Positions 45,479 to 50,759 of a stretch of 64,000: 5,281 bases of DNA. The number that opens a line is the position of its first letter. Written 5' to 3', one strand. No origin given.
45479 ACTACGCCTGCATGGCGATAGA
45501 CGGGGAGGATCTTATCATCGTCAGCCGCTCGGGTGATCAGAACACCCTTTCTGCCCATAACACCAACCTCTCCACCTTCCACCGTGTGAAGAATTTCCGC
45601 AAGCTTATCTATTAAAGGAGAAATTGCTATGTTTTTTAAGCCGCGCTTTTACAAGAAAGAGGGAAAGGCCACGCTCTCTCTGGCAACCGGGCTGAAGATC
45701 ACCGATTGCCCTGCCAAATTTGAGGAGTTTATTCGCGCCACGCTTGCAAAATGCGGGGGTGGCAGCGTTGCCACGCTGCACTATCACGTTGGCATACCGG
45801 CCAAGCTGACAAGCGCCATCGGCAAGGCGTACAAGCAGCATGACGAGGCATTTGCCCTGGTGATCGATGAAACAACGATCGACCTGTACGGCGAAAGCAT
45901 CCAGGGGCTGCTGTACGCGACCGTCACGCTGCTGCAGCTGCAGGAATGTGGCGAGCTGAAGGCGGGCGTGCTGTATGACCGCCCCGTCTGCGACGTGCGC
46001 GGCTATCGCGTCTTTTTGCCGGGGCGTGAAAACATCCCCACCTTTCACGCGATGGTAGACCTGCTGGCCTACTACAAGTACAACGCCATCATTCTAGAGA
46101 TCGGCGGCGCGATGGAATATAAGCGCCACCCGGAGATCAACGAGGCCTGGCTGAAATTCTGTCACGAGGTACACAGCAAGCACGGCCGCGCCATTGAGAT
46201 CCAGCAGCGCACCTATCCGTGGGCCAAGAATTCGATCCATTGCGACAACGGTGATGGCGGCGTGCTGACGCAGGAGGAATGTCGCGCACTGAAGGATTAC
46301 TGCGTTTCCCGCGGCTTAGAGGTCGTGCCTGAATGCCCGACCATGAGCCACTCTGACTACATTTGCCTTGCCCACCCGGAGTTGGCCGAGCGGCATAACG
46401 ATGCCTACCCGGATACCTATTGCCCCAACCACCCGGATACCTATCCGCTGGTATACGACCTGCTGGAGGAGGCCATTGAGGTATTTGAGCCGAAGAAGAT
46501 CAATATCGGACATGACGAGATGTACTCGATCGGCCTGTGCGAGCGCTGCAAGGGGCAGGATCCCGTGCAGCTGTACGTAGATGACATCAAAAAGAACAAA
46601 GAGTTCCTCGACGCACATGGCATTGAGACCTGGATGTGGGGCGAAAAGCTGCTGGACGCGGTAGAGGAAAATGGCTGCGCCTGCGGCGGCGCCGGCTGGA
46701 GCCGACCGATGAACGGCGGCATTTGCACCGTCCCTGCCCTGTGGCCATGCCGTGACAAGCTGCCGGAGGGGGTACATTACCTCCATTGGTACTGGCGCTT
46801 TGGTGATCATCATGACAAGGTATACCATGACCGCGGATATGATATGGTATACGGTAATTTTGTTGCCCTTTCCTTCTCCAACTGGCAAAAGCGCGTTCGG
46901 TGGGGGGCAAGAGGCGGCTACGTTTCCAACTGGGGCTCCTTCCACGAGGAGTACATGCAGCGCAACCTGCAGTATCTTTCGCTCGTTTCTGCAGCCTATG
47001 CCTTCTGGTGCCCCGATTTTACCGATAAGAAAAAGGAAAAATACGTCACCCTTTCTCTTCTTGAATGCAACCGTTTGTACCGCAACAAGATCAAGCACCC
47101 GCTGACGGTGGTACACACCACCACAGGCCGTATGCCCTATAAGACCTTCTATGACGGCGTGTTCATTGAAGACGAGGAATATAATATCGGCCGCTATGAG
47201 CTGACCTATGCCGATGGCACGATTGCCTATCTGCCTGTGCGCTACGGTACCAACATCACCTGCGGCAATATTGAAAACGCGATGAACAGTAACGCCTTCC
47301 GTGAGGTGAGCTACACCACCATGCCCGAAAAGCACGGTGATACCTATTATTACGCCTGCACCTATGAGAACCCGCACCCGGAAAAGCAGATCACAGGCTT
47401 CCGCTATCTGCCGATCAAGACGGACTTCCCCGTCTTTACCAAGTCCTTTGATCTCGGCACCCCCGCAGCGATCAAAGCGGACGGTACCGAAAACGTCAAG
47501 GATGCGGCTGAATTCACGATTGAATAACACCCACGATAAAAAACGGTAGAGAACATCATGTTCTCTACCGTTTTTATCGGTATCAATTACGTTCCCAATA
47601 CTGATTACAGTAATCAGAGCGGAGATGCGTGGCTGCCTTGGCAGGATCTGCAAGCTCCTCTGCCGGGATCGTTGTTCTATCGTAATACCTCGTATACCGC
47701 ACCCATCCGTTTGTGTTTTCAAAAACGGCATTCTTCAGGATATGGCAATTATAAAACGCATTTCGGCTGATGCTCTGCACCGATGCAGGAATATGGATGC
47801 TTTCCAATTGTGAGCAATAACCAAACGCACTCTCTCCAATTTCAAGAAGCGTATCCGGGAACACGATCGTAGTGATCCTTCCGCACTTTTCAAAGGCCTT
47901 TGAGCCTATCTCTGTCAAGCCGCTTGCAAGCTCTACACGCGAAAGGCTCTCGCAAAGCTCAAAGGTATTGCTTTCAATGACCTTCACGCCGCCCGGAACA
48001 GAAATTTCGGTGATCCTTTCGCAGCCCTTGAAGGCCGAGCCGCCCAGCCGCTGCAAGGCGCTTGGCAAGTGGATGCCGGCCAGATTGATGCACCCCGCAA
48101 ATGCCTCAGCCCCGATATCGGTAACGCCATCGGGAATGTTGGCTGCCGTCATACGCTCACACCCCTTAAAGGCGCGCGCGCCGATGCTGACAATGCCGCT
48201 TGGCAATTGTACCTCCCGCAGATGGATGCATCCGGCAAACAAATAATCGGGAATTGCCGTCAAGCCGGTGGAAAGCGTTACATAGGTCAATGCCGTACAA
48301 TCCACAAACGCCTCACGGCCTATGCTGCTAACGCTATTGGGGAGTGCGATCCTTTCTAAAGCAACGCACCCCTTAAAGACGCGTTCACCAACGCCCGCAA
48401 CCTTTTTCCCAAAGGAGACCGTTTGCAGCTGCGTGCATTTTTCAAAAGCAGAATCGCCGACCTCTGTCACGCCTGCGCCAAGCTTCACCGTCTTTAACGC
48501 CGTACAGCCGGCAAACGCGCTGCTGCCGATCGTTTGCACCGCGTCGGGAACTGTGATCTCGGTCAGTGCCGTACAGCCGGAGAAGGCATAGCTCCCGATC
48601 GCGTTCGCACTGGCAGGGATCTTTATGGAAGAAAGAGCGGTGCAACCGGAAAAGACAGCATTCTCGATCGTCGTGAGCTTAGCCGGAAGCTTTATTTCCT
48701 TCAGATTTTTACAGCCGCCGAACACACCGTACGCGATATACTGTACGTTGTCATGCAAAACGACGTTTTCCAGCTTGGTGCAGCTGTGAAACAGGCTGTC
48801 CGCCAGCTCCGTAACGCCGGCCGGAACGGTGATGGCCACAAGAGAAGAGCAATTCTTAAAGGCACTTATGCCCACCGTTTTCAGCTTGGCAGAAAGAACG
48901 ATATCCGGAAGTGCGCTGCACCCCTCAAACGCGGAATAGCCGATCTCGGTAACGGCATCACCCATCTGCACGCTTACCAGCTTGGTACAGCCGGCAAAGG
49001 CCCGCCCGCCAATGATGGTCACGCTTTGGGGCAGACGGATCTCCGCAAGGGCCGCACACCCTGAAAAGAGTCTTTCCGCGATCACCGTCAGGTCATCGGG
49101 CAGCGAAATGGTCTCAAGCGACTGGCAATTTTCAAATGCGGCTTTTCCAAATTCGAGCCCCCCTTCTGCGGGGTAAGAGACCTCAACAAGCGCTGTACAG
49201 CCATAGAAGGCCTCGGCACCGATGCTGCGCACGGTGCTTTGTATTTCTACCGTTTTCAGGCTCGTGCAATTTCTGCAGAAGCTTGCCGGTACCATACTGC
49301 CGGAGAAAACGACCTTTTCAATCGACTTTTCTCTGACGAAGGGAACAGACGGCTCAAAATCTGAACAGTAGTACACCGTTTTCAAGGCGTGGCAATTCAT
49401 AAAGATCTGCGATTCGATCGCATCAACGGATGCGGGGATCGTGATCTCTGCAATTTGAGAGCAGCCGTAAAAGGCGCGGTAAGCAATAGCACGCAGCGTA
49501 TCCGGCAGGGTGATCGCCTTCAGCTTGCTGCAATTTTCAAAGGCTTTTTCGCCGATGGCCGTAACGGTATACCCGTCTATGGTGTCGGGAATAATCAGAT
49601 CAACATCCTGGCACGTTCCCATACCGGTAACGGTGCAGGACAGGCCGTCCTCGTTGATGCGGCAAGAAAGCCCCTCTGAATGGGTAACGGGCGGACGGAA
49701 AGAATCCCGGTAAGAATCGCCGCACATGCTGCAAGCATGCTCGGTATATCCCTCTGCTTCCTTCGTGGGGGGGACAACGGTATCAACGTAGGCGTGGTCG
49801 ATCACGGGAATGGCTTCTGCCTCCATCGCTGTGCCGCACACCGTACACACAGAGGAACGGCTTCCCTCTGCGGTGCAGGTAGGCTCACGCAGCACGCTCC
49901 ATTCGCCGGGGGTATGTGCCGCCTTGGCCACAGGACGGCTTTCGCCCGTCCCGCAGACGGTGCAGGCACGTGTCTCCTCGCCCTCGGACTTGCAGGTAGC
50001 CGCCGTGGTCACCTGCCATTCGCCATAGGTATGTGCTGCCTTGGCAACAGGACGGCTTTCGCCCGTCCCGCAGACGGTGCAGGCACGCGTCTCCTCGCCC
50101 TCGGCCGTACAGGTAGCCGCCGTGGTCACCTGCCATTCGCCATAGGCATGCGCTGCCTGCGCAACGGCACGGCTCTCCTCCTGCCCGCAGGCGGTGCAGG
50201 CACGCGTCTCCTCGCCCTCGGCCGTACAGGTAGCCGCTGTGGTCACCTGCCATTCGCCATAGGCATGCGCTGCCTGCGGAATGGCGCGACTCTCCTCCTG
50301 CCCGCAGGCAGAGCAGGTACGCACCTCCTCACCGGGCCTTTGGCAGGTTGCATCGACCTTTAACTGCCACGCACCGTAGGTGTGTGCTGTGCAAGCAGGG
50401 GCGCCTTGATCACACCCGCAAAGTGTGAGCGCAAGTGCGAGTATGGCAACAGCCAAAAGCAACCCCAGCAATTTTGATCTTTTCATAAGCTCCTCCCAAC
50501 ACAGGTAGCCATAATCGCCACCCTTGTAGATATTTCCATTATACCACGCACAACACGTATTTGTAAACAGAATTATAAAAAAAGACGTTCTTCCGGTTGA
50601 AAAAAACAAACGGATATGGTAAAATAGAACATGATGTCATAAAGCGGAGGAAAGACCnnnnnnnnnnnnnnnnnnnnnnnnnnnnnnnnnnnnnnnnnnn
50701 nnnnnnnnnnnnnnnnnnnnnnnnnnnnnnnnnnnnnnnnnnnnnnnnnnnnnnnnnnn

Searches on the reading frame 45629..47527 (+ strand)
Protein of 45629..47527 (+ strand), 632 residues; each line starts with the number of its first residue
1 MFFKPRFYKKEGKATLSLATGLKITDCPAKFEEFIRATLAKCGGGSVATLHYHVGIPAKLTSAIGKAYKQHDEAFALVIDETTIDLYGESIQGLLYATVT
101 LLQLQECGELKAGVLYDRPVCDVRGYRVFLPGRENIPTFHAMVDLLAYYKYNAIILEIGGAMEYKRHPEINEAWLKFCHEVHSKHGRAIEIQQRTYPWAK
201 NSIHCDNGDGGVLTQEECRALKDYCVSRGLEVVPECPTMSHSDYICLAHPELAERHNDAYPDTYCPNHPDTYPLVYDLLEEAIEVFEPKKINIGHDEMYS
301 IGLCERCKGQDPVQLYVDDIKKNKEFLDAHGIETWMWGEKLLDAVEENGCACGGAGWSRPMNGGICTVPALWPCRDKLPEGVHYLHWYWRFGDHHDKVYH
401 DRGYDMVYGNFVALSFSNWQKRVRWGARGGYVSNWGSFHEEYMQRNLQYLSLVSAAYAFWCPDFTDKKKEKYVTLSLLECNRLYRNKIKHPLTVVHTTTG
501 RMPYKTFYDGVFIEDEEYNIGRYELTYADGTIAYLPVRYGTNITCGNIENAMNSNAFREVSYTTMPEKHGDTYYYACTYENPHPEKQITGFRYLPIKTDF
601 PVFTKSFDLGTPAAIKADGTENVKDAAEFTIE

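Call 39: search_protein_families(library=pfam, proteins=[window:45629-47527:+])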
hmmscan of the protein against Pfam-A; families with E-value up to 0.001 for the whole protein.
window:45629-47527:+ (632 aa): 2 families
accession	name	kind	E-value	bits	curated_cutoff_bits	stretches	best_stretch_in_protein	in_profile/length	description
PF00728.28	Glyco_hydro_20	-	5.5e-13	49.4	22.3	1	137-435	18-288/348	Glycosyl hydrolase family 20, catalytic domain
PF02838.20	Glyco_hydro_20b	-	1.3e-05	26.4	26.1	1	11-106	15-109/124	Glycosyl hydrolase family 20, domain 2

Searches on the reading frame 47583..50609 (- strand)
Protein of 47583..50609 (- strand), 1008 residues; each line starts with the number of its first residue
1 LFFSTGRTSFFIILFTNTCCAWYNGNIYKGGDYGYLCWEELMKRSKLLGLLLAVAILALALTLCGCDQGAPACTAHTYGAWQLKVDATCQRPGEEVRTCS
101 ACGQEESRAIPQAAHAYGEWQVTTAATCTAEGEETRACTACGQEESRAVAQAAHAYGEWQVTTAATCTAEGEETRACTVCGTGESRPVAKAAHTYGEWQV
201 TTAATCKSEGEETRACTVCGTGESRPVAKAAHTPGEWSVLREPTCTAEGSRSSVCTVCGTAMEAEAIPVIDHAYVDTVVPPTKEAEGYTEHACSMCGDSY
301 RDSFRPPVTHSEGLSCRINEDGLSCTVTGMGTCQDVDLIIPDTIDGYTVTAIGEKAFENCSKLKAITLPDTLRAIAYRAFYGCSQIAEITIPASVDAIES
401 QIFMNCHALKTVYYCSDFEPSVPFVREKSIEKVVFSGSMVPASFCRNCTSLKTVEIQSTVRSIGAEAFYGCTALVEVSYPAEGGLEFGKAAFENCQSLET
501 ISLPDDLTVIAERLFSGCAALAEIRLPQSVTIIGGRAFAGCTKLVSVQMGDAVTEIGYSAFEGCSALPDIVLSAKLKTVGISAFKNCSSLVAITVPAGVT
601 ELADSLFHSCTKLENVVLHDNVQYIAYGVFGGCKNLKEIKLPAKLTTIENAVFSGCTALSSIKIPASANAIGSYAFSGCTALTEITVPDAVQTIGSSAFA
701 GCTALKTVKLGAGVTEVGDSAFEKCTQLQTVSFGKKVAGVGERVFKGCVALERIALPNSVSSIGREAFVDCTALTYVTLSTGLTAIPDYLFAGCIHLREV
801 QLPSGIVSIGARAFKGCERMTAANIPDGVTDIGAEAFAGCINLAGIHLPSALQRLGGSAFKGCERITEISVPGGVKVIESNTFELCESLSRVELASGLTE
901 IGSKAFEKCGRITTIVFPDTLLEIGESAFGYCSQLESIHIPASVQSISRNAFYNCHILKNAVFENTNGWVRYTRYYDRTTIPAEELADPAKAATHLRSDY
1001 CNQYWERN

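Call 39: search_protein_families(library=pfam, proteins=[window:47583-50609:-])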
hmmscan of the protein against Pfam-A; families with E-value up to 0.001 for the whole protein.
window:47583-50609:- (1008 aa): 3 families
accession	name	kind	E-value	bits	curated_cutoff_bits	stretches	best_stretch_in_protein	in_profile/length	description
PF13306.12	LRR_5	-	2.9e-176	577.1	27.7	6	650-774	5-126/127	BspA type Leucine rich repeat region (6 copies)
PF13855.12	LRR_8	-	5.9e-22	77.6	27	0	619-663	9-55/61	Leucine rich repeat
PF23952.1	LRR_EndoS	-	8.6e-05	23.2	27.9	0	635-708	37-111/116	Endo-beta-N-acetylglucosaminidase EndoS LRR domain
